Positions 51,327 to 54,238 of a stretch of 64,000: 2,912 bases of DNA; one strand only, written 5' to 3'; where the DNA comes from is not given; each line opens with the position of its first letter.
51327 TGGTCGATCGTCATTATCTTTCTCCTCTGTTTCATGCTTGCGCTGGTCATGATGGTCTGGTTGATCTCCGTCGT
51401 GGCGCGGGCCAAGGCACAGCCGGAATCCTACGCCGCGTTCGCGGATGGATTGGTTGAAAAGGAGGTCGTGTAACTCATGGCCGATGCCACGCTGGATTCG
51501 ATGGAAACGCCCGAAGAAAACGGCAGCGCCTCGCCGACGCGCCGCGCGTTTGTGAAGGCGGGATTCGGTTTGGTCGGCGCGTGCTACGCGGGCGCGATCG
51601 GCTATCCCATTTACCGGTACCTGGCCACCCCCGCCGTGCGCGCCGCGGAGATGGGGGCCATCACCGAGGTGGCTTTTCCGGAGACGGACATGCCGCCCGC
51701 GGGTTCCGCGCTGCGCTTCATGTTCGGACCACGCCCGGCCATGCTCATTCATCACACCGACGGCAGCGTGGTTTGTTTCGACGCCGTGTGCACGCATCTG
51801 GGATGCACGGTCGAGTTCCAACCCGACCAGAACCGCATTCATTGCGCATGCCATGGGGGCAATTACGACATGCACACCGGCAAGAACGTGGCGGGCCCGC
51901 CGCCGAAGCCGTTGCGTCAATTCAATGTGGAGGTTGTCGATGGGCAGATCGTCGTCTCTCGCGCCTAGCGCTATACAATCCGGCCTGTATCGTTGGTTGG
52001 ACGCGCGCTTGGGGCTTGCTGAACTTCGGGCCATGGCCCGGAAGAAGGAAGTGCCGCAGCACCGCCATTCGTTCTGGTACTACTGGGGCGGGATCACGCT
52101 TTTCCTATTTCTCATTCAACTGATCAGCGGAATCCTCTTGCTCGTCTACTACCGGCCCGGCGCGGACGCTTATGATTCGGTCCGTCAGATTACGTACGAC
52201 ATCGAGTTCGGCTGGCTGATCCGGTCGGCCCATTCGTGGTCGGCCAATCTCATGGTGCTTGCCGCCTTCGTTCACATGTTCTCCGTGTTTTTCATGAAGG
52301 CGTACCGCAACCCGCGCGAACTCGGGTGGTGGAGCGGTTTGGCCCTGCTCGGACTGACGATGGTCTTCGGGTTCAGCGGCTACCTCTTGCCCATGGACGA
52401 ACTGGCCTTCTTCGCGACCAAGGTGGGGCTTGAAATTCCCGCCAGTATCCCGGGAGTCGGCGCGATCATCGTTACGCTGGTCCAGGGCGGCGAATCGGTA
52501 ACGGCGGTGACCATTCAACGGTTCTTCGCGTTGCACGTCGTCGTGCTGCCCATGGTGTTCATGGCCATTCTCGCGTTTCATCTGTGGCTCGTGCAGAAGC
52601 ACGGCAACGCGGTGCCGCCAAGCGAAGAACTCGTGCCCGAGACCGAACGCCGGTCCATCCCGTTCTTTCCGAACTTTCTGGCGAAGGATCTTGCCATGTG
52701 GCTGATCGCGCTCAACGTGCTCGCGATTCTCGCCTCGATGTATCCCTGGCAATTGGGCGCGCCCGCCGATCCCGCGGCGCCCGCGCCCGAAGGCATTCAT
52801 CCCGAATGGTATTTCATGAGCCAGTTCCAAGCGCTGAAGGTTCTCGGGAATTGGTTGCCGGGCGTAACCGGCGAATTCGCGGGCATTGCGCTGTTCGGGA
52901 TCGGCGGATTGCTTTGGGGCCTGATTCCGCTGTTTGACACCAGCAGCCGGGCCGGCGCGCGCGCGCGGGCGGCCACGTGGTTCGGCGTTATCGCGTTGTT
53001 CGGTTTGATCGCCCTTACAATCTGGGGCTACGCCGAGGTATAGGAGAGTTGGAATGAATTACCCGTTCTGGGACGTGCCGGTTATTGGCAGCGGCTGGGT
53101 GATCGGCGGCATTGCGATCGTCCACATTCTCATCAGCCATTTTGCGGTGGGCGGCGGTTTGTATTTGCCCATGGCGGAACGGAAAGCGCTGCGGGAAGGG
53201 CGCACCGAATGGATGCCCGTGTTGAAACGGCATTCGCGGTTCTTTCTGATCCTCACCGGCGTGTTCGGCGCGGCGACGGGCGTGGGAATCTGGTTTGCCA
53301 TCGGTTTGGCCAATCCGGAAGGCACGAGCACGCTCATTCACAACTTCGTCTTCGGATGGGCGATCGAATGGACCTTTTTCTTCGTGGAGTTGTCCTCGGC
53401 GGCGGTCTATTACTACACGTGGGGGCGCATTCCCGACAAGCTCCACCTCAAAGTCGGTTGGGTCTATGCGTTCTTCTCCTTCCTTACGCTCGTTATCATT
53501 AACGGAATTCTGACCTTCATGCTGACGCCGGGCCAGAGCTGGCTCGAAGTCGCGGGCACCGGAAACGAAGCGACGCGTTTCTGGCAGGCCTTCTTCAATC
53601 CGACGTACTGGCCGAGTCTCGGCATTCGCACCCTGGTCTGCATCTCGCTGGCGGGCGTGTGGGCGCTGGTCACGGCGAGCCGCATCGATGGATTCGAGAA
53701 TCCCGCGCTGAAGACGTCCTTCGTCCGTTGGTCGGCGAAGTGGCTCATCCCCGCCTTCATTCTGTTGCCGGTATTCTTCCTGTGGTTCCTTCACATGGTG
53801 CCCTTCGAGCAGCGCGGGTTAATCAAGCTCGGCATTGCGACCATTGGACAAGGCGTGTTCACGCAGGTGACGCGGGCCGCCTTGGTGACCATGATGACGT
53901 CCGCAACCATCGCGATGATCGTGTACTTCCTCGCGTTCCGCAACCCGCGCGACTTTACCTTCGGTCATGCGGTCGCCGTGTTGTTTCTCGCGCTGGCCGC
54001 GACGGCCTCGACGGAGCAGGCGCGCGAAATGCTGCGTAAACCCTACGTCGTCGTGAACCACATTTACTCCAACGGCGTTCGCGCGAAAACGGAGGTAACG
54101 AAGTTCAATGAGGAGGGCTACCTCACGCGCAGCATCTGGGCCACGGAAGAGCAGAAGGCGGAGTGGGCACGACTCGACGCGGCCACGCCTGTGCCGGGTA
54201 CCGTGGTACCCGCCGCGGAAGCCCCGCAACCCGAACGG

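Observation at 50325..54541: Rieske/cytochrome b operon wired to a bd-oxidase-like subunit that carries its own haem-c domain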

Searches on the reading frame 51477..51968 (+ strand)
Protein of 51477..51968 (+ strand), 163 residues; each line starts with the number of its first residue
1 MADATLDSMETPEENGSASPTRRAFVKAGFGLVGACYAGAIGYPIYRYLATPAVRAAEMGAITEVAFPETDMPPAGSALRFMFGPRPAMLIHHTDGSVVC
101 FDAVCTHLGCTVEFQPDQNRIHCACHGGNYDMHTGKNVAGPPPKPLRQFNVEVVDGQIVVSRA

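Call 3: search_protein_families(library=pfam, proteins=[window:51477-51968:+], max_evalue=1)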
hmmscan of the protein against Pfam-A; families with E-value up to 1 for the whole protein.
window:51477-51968:+ (163 aa): 2 families
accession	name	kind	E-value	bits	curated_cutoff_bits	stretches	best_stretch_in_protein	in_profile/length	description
PF00355.32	Rieske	-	1.5e-14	54.1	20.3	1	67-149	6-87/88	Rieske [2Fe-2S] domain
PF13806.12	Rieske_2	-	0.062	13.7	27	1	112-160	56-103/104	Rieske-like [2Fe-2S] domain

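Call 4: search_protein_families(library=ncbifam, proteins=[window:51477-51968:+], max_evalue=1)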
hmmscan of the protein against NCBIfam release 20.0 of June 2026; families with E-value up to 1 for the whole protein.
window:51477-51968:+ (163 aa): 13 families
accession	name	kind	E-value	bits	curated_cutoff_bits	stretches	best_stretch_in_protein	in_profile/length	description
NF010001.0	PRK13474.1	subfamily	1.2e-17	63.9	154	1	100-161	102-162/178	cytochrome b6-f complex iron-sulfur subunit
NF045928.1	Cytb6fFeSPetC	equivalog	5.7e-17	61.6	250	1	17-161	9-164/179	cytochrome b6-f complex iron-sulfur subunit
TIGR01416.1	Rieske_proteo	equivalog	6.9e-15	55.5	97.4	2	101-147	112-161/176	ubiquinol-cytochrome c reductase iron-sulfur subunit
NF050121.1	bc1_QcrA_actin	exception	3.4e-09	36.7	275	1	96-155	238-299/319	cytochrome bc1 complex Rieske iron-sulfur subunit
NF041174.1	SDX_Thmprot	equivalog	4e-09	36.6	170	1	89-141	27-80/109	sulredoxin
TIGR02377.1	MocE_fam_FeS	subfamily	4.7e-09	36.2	136.15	1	77-160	15-99/101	MocE family 2Fe-2S type ferredoxin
NF007422.0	PRK09965.1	equivalog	8.6e-09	35.4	113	1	74-161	13-99/106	bifunctional 3-phenylpropionate/cinnamic acid dioxygenase ferredoxin subunit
TIGR02694.1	arsenite_ox_S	equivalog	1.2e-08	34.9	95.65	1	59-154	17-108/129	arsenate reductase (azurin) small subunit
NF042948.2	3PPDioc_HcaC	equivalog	2.5e-07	30.9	150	1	71-160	10-100/105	3-phenylpropionate/cinnamic acid dioxygenase ferredoxin subunit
TIGR03171.1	soxL2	equivalog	3.5e-05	22.9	582.1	2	121-148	233-261/321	Rieske iron-sulfur protein SoxL2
NF041683.1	ant_diox_AndAb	equivalog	4.5e-05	23.6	150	1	91-160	28-98/100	anthranilate 1,2-dioxygenase ferredoxin subunit AndAb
NF058607.1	GlBtMonoOxGbcA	equivalog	0.028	12.9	670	1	70-133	63-128/420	glycine betaine monooxygenase oxygenase subunit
NF042946.1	3PPDioc_HcaE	equivalog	0.04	12.9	830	1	69-134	45-112/450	3-phenylpropionate/cinnamic acid dioxygenase subunit alpha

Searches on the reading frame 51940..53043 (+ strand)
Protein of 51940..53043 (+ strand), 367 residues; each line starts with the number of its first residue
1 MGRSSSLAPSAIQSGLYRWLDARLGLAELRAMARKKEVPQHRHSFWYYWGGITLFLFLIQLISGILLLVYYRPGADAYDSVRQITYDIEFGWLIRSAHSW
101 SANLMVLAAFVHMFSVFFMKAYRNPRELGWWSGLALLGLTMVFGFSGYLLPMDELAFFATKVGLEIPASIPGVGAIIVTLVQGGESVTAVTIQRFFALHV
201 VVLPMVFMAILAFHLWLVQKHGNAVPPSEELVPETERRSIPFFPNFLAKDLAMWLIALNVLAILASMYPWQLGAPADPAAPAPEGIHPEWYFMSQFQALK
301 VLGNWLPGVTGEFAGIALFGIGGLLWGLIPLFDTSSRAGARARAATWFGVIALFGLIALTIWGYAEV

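Call 3: search_protein_families(library=pfam, proteins=[window:51940-53043:+], max_evalue=1)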
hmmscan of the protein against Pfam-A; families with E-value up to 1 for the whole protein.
window:51940-53043:+ (367 aa): 5 families
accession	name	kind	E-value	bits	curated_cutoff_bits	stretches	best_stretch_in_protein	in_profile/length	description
PF00033.24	Cytochrome_B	-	7.4e-45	153.6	27.2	1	44-221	11-188/189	Cytochrome b/b6/petB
PF13631.11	Cytochrom_B_N_2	-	1.6e-44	152.3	27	1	104-275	2-169/169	Cytochrome b(N-terminal)/b6/petB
PF00032.22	Cytochrom_B_C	-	4.8e-08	33.6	20.7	1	276-364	2-83/102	Cytochrome b(C-terminal)/b6/petD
PF14358.11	DUF4405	-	0.00017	22.5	26.7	1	52-114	5-63/66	Domain of unknown function (DUF4405)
PF13301.11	DUF4079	-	0.00033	21.3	31.4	1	32-147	36-134/141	Protein of unknown function (DUF4079)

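Call 4: search_protein_families(library=ncbifam, proteins=[window:51940-53043:+], max_evalue=1)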
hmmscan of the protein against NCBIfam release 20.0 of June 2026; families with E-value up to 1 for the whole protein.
window:51940-53043:+ (367 aa): 5 families
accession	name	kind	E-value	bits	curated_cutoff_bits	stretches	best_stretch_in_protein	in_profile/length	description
NF002990.0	PRK03735.1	subfamily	3e-64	216.8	325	1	14-224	3-220/223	cytochrome b6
NF040969.1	cytb_ExtP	equivalog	4e-60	203.2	290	1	36-224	12-203/205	selenite/tellurite reduction operon b-type cytochrome ExtP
NF050120.1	bc1_QcrB_actin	exception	3.3e-45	154.8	500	2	76-306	73-304/458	cytochrome bc1 complex cytochrome b subunit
NF041076.1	cyt_b_SoxC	equivalog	8.3e-34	117.3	740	1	19-365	4-361/542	proton pump complex cytochrome B SoxC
TIGR01156.1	cytb6_f_IV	equivalog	4.2e-07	29.9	127.05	1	255-311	45-100/160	cytochrome b6-f complex subunit IV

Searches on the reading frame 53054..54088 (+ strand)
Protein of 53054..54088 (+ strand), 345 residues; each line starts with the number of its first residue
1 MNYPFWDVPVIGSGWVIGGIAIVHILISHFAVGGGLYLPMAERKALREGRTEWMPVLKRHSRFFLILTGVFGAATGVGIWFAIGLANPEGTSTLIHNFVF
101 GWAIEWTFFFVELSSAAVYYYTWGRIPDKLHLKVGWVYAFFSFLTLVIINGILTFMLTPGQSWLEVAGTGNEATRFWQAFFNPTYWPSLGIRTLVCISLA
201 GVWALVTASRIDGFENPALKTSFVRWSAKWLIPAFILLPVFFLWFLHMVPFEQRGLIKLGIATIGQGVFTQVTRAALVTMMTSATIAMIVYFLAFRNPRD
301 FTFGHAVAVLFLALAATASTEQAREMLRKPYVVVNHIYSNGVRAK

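Call 81: search_solved_structures(query=A4, max_evalue=1, show_alignments=3)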
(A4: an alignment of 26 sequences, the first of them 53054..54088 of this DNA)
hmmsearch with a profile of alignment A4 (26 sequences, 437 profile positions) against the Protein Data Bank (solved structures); distinct sequences matched with E-value up to 1: 235 (the best 60 are shown).
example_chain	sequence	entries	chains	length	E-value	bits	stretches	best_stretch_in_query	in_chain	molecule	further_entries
5doq_A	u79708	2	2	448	3.8e-16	62.2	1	9-319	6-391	Bd-type quinol oxidase subunit I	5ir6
6xkx_p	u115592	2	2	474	9.3e-09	37.8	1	349-409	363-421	Cbb3-type cytochrome c oxidase subunit CcoP,Cytochrome c-type cyt cy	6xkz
9r2g_A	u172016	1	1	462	9.2e-07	31.2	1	23-199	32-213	Cytochrome bd menaquinol oxidase subunit I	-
7q21_C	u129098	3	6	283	9.4e-07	31.2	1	349-428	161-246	Cytochrome bc1 complex cytochrome c subunit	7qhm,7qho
9wcx_U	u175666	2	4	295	3.9e-06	29.2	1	350-425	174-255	Cytochrome bc1 complex cytochrome c subunit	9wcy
7e1v_O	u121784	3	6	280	4.9e-06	28.9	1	350-411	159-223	Cytochrome bc1 complex cytochrome c subunit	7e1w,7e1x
8hcr_C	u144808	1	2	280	4.9e-06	28.9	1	350-411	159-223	Cytochrome bc1 complex cytochrome c subunit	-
6hwh_M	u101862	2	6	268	1.2e-05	27.5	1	353-426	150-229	Cytochrome bc1 complex cytochrome c subunit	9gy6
8snh_G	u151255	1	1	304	1.3e-05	27.5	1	331-375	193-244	Cbb3-type cytochrome c oxidase subunit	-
8ovc_O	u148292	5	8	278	1.4e-05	27.4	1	353-426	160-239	Cytochrome bc1 complex cytochrome c subunit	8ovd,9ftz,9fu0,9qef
6adq_C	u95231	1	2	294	1.6e-05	27.1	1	353-426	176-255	Cytochrome bc1 complex cytochrome c subunit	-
3mk7_C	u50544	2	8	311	2e-05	26.9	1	333-429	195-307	Cytochrome c oxidase, cbb3-type, subunit P | Cbb3-type cytochrome c oxidase subunit CcoP1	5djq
9g83_v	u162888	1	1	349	2e-05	26.8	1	324-423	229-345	Cbb3-type cytochrome c oxidase subunit CcoP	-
7rh5_O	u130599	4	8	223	4.4e-05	25.7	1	353-426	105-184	Cytochrome bc1 complex cytochrome c subunit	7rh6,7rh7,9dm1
2l4d_A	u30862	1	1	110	7.2e-05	25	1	354-426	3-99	SCO1/SenC family protein/cytochrome c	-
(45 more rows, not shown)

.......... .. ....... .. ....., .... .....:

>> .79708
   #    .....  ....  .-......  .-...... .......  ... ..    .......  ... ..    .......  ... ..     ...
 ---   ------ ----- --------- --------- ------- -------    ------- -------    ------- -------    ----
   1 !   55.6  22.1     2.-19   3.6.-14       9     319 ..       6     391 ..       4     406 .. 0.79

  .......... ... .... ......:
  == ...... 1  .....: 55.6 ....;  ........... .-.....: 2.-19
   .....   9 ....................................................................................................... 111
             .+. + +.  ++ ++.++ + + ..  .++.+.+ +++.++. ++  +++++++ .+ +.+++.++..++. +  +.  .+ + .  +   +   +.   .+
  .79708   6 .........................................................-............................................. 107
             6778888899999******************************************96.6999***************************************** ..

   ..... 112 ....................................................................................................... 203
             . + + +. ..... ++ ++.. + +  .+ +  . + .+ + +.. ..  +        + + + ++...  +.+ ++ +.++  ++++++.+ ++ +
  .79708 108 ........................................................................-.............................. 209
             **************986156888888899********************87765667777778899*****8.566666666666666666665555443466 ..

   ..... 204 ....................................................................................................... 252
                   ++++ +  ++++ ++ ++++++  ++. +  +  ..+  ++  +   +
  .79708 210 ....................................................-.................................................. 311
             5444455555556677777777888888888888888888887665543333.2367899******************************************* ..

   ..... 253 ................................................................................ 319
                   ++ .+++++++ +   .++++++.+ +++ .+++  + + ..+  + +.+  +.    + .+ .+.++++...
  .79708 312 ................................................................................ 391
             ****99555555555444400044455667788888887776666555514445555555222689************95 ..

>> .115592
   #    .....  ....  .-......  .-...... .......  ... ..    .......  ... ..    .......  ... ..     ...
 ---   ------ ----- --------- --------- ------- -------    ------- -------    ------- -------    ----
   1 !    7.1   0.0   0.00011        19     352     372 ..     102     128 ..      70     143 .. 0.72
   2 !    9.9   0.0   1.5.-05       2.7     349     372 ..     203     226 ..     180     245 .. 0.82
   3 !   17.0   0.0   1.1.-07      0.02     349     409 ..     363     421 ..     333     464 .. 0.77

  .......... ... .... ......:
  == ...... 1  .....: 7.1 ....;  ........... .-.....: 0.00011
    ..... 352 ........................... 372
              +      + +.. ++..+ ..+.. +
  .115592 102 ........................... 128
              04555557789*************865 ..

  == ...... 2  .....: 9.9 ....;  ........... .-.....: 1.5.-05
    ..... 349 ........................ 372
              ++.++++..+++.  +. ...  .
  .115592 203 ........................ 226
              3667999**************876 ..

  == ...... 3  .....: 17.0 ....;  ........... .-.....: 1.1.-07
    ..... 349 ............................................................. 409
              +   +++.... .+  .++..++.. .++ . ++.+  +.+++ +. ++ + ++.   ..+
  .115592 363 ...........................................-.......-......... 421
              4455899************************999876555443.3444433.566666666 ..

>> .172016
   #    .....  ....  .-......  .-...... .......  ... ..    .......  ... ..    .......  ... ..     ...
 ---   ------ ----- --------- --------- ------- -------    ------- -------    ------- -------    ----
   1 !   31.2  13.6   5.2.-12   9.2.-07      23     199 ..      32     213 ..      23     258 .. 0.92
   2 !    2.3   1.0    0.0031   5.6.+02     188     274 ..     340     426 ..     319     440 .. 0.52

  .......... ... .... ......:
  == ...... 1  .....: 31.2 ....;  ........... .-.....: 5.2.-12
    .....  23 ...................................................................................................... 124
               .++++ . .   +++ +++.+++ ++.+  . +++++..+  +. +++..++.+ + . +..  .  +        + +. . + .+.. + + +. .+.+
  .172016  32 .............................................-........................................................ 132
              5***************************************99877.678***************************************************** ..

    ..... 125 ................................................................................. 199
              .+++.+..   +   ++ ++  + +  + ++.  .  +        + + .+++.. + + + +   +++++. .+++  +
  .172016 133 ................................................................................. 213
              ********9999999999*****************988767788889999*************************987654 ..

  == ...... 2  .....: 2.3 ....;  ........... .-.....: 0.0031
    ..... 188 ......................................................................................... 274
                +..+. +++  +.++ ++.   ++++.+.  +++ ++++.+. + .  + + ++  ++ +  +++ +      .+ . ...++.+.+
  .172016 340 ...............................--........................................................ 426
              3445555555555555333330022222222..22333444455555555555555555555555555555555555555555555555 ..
